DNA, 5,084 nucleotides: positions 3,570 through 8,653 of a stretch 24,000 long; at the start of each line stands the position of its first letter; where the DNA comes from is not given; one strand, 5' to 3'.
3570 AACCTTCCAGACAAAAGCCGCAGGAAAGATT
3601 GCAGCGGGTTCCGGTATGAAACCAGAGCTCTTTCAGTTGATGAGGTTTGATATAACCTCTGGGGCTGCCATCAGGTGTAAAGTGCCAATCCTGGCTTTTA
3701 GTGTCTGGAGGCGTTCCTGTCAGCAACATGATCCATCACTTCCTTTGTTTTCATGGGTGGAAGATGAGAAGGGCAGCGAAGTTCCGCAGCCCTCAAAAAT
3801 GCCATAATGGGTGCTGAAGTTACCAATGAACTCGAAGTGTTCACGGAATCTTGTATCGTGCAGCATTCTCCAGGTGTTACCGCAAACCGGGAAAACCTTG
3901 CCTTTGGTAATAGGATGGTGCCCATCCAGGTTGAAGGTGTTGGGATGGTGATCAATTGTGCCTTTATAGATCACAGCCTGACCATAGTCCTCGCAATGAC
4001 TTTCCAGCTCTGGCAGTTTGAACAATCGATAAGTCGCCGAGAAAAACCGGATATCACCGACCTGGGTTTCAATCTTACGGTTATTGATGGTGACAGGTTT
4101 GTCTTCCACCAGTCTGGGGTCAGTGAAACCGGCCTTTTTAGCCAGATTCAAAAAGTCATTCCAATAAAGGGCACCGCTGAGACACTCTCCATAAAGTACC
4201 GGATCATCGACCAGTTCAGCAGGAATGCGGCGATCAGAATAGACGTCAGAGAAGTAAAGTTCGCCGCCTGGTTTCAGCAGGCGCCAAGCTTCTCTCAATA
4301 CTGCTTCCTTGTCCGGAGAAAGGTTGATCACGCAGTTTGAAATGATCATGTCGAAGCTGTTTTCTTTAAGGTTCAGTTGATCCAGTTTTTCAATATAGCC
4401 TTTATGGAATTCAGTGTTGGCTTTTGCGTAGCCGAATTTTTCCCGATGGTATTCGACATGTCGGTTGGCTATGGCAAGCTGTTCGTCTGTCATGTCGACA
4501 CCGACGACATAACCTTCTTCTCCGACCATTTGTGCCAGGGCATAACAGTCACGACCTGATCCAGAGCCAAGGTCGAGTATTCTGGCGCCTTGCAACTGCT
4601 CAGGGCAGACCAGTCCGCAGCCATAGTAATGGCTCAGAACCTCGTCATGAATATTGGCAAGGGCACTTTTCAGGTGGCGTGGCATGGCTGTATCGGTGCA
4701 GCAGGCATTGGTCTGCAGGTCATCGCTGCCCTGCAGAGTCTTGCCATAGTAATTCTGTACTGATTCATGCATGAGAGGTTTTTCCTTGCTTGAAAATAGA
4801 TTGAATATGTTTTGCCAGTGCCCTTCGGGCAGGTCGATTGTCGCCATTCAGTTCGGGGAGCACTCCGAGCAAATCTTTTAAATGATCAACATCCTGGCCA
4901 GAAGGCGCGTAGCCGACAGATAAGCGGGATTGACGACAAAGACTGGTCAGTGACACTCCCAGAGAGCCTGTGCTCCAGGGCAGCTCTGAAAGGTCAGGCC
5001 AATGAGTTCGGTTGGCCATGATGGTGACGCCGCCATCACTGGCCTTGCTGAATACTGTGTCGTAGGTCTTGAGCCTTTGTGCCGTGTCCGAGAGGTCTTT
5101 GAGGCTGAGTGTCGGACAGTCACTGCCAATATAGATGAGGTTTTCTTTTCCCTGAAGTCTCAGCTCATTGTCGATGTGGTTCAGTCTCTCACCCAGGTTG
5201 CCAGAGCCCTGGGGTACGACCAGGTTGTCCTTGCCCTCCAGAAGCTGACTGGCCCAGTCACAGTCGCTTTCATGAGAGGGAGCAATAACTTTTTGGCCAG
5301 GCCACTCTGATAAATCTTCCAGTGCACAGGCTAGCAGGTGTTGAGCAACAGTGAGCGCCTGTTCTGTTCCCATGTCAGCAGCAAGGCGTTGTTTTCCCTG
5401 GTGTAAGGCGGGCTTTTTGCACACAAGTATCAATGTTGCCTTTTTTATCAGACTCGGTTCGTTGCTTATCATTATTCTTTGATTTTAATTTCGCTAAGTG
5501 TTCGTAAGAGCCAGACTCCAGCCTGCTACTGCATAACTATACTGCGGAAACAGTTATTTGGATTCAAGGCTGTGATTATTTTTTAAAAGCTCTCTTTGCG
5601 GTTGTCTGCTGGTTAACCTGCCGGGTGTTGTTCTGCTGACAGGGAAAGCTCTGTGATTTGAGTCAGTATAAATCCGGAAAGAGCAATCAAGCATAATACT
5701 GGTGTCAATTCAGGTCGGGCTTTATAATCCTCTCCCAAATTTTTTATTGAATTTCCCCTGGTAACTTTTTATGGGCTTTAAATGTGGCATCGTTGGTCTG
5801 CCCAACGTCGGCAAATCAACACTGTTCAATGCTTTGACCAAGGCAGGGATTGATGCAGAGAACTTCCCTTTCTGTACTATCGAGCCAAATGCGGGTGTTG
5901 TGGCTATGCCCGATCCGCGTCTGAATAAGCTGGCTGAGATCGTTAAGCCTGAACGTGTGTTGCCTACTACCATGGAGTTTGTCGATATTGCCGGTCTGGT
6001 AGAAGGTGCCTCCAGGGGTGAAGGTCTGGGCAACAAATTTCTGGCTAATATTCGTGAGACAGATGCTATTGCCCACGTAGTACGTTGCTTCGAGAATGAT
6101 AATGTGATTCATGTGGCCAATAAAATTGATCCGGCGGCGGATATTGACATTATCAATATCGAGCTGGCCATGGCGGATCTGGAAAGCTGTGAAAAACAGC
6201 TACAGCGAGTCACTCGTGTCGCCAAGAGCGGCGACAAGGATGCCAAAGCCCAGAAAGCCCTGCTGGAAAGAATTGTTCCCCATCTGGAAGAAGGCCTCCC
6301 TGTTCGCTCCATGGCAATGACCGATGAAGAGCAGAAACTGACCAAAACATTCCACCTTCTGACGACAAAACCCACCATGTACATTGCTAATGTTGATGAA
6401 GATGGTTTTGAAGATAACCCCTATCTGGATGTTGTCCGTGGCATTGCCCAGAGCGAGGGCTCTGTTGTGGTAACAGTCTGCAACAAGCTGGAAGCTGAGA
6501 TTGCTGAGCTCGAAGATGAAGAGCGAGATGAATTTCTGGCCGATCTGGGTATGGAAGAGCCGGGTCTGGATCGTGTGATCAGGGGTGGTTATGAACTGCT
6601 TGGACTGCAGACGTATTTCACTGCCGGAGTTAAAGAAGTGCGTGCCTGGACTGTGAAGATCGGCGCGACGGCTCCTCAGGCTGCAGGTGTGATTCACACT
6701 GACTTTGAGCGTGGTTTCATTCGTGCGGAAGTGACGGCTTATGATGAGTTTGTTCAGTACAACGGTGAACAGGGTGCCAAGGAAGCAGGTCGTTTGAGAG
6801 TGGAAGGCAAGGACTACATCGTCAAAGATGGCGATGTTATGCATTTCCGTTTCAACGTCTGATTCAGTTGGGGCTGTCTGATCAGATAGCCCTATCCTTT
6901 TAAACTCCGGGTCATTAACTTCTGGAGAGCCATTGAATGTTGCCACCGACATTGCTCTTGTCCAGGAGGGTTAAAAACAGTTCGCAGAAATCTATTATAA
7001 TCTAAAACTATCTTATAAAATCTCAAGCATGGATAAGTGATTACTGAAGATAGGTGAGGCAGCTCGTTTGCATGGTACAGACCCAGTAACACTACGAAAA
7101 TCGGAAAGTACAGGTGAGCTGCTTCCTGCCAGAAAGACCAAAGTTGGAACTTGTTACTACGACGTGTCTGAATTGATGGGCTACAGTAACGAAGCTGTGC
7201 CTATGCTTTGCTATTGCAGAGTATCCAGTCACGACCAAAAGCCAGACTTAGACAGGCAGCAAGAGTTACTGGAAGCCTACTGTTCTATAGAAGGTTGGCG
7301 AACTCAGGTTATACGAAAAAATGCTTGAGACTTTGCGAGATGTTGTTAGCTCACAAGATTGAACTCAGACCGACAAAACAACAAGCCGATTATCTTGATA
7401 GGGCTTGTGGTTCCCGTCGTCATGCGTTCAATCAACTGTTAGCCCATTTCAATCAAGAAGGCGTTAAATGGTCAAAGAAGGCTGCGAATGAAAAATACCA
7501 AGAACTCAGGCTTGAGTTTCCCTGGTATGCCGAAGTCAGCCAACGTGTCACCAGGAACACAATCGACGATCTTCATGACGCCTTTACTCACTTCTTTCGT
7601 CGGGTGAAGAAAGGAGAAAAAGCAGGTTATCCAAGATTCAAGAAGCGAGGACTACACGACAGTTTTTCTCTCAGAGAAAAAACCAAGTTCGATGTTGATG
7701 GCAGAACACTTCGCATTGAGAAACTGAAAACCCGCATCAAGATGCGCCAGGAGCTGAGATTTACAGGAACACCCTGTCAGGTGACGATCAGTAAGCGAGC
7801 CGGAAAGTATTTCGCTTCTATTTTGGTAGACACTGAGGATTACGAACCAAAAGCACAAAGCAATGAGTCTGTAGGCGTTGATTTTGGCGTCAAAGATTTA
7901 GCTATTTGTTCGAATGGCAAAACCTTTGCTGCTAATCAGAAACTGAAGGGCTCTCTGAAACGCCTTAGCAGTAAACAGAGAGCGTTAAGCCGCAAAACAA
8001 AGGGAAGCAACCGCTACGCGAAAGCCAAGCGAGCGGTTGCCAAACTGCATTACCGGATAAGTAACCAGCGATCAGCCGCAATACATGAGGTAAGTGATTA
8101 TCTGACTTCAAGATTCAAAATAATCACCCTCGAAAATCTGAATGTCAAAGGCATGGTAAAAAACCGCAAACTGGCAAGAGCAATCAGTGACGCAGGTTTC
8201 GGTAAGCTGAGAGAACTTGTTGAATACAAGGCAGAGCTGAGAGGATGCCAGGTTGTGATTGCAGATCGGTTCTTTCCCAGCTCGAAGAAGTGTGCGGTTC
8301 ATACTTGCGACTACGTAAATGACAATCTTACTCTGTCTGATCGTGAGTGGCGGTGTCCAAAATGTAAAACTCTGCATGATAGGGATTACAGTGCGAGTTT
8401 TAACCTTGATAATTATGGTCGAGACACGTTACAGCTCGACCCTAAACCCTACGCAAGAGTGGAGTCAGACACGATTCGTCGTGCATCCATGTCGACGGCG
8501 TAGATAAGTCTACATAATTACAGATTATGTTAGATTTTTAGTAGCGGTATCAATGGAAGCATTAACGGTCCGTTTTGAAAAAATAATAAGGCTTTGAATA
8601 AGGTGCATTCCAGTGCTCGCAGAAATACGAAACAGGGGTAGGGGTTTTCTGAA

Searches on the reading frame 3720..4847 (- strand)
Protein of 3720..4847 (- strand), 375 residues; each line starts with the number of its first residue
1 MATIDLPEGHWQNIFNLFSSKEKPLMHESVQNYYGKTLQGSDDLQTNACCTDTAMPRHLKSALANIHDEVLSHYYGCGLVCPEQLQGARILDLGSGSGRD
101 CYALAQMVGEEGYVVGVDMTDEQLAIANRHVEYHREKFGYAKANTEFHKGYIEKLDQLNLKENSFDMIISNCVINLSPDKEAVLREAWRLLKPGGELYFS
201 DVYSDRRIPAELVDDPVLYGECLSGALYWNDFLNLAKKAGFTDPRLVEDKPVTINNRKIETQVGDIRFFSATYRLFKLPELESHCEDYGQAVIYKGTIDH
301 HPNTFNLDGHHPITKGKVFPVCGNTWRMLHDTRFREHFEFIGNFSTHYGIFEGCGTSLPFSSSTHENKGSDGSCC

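Call 6: search_protein_families(library=pfam, proteins=[window:3720-4847:-])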
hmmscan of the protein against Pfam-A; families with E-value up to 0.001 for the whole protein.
window:3720-4847:- (375 aa): 10 families
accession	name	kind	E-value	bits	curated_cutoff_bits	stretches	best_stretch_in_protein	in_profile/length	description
PF13847.12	Methyltransf_31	-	5.3e-35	120.7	27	1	87-240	4-145/145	Methyltransferase domain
PF13649.12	Methyltransf_25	-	2.2e-18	67.2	27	1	90-195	1-97/97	Methyltransferase domain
PF08241.18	Methyltransf_11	-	2.2e-18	67.1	21.2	1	91-199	1-95/95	Methyltransferase domain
PF01209.24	Ubie_methyltran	-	1.2e-13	51.5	20.1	1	83-199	44-151/233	ubiE/COQ5 methyltransferase family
PF08242.18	Methyltransf_12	-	6.6e-13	49.7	30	1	91-197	1-98/98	Methyltransferase domain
PF13489.12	Methyltransf_23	-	1.7e-11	44.5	27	1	82-241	18-159/164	Methyltransferase domain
PF01135.25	PCMT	-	2.6e-07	31.1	20.3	1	86-136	73-123/210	Protein-L-isoaspartate(D-aspartate) O-methyltransferase (PCMT)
PF20922.3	Anamorsin_N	-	1.5e-05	25.2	27.1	1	152-204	39-92/163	Anamorsin, N-terminal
PF13578.12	Methyltransf_24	-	6.5e-05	24.2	26.3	1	92-202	2-105/105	Methyltransferase domain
PF05175.20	MTS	-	0.0004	20.5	23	1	86-198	31-137/170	Methyltransferase small domain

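Call 7: search_protein_families(library=ncbifam, proteins=[window:3720-4847:-])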
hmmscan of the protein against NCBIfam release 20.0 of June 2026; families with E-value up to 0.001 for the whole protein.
window:3720-4847:- (375 aa): 38 families (the best 25 are shown)
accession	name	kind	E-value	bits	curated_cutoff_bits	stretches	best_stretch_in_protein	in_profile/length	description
NF008823.0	PRK11873.1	subfamily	1.5e-53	182.1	263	1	26-258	7-240/272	arsenite methyltransferase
NF040538.1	methyl_ArsM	equivalog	1.6e-43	149.3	500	2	160-298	167-300/356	arsinothricin biosynthesis methyltransferase ArsM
NF041537.1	ArsM_AhpD_UU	exception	7.9e-32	110.4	510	1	61-249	49-230/345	arsenite methyltransferase/AhpD domain selenoprotein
NF041536.1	ArsM_DUF2284_UU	exception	1.9e-31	108.9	575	1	61-250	49-231/459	arsenite methyltransferase/DUF2284 domain selenoprotein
NF047649.1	MTase_UXPK_star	exception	1.4e-29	103.1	460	1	59-243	48-225/283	methyltransferase/UXPK-star double selenoprotein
NF038099.1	AsSugarArsM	exception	9.6e-28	97.3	400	1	42-336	15-305/321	arsenosugar biosynthesis arsenite methyltransferase ArsM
NF045667.1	MTase_DVU1556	equivalog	3e-22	79.2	155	1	86-250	22-168/213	DVU_1556 family methyltransferase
NF040539.1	AST_met_ArsM_2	exception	4.3e-18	66.1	240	1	87-248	57-212/262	putative arsinothricin biosynthesis methyltransferase ArsM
TIGR02072.1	BioC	equivalog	2.2e-14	53.9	184.95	1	84-204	32-137/244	malonyl-ACP O-methyltransferase BioC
TIGR01983.1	UbiG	equivalog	2.1e-13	50.1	102.95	1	78-202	45-154/228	bifunctional 2-polyprenyl-6-hydroxyphenol methylase/3-demethylubiquinol 3-O-methyltransferase UbiG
NF043040.1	corrin_prot_MT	hypoth_equivalog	3.9e-13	49.3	180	1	86-206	41-154/216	corrinoid protein-associated methyltransferase CpaM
NF001244.0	PRK00216.1-5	equivalog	4.3e-13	49.1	216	1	85-204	47-158/236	bifunctional demethylmenaquinone methyltransferase/2-methoxy-6-polyprenyl-1,4-benzoquinol methylase UbiE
TIGR01934.1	MenG_MenH_UbiE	subfamily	6.1e-11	42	158.35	1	86-202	39-144/223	ubiquinone/menaquinone biosynthesis methyltransferase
TIGR02752.1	MenG_heptapren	equivalog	3.8e-10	39.7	419.85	1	86-197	45-147/231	demethylmenaquinone methyltransferase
NF001243.0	PRK00216.1-4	equivalog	6.2e-10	38.8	235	1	86-197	47-149/237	demethylmenaquinone methyltransferase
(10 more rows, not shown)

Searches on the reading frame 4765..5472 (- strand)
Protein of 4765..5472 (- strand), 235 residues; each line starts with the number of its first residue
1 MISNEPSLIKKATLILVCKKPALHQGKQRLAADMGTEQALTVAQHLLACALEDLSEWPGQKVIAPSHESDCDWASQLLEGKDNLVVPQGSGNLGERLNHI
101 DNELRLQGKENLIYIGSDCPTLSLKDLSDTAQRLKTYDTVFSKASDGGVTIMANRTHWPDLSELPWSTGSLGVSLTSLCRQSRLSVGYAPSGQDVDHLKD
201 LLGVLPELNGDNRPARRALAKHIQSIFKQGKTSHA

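Call 6: search_protein_families(library=pfam, proteins=[window:4765-5472:-])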
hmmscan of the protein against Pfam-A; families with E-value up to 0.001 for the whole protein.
window:4765-5472:- (235 aa): 1 family
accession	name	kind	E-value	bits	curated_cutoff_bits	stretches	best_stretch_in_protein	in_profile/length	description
PF09837.15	DUF2064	-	1.4e-17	64.1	25.8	1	63-168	15-120/120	Uncharacterized protein conserved in bacteria (DUF2064)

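Call 7: search_protein_families(library=ncbifam, proteins=[window:4765-5472:-])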
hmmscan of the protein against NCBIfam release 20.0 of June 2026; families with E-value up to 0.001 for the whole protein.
window:4765-5472:- (235 aa): 2 families
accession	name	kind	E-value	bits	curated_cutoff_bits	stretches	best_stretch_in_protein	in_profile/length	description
TIGR04282.1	glyco_like_cofC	hypoth_equivalog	2e-32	112.5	134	1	14-201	1-189/189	TIGR04282 family arsenosugar biosynthesis glycosyltransferase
TIGR03552.1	F420_cofC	equivalog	0.0002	21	105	1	23-154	9-137/196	2-phospho-L-lactate guanylyltransferase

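Call 54: search_solved_structures(query=window:4765-5472:-, max_evalue=1)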
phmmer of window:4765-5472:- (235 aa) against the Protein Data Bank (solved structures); distinct sequences matched with E-value up to 1: 4.
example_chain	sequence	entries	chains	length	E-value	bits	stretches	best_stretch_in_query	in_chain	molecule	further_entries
3cgx_A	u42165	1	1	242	5.9e-09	39.3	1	13-212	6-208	Putative nucleotide-diphospho-sugar transferase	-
4r4b_H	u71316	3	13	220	0.65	13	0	140-194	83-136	FAB 2.2C HEAVY CHAIN | Antibody 2.2c, Heavy chain | Antibody 2.2c heavy CHAIN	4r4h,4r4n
4r4f_H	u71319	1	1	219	0.67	13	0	140-194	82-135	Antibody 2.2c heavy CHAIN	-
4hpz_A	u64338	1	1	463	0.97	12.4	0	17-68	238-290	dTale2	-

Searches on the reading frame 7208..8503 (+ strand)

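Call 58: search_protein_families(library=pfam, proteins=[window:7208-8503:+], max_evalue=0.00001)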
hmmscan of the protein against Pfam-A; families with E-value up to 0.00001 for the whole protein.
window:7208-8503:+ (431 aa): 3 families
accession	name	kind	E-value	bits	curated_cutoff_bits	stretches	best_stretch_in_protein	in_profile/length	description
PF01385.25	OrfB_IS605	-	2.2e-24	86.4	30.5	1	204-320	1-120/120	Probable transposase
PF07282.18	Cas12f1-like_TNB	-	3.6e-18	65.9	26.3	1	331-400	1-60/60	Cas12f1-like, TNB domain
PF12323.14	HTH_OrfB_IS605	-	6.9e-09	35.5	21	1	45-80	1-37/47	Helix-turn-helix domain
